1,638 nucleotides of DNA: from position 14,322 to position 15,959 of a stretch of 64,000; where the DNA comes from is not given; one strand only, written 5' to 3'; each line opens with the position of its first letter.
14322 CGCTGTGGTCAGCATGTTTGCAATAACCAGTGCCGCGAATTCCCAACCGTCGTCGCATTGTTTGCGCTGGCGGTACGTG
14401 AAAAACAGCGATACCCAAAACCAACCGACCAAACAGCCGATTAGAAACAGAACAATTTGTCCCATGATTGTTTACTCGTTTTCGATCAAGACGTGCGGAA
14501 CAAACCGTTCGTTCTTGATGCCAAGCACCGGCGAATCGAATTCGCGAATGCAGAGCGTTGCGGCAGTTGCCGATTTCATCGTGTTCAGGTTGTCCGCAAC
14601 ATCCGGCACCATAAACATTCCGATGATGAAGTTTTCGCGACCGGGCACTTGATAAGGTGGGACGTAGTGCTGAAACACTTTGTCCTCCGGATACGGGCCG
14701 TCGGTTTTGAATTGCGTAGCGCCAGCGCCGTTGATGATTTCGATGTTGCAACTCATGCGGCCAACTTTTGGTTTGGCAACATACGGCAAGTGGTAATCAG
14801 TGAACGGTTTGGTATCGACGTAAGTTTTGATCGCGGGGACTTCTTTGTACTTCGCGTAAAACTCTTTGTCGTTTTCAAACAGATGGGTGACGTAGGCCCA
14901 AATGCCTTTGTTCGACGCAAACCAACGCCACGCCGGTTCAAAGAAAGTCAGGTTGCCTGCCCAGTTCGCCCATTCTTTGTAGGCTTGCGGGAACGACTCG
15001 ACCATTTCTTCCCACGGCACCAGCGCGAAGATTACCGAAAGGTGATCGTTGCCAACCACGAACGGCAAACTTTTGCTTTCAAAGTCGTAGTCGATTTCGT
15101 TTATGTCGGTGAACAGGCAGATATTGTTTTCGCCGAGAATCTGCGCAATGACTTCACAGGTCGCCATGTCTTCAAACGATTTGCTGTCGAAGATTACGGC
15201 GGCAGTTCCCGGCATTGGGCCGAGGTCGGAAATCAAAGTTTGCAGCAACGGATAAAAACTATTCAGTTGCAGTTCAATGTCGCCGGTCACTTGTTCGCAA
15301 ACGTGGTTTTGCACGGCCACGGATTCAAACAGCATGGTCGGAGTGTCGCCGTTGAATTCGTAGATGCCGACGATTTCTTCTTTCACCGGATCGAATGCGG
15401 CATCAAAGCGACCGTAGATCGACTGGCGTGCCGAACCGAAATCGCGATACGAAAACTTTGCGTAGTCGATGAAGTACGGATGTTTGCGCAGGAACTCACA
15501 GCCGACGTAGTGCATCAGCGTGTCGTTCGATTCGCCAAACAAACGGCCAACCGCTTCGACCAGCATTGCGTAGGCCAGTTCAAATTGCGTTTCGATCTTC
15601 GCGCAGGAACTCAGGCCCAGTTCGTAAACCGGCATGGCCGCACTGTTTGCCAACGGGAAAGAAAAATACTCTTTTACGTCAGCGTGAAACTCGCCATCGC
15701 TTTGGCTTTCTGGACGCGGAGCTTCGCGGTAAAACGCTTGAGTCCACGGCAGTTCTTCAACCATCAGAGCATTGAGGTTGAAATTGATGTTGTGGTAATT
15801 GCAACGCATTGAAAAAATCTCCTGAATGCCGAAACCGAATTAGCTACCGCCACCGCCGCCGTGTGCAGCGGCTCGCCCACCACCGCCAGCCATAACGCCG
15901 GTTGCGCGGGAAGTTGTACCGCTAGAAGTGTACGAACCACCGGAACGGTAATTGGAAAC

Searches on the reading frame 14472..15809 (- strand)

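Call 17: search_protein_families(library=phrogs, proteins=[window:14472-15809:-], max_evalue=0.001)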
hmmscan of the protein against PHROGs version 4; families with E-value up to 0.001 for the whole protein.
window:14472-15809:- (445 aa): 1 family
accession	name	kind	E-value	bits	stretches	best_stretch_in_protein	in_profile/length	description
phrog_6215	-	moron, auxiliary metabolic gene and host takeover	1.8e-98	331.4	1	6-442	3-394/395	glutathionylspermidine synthase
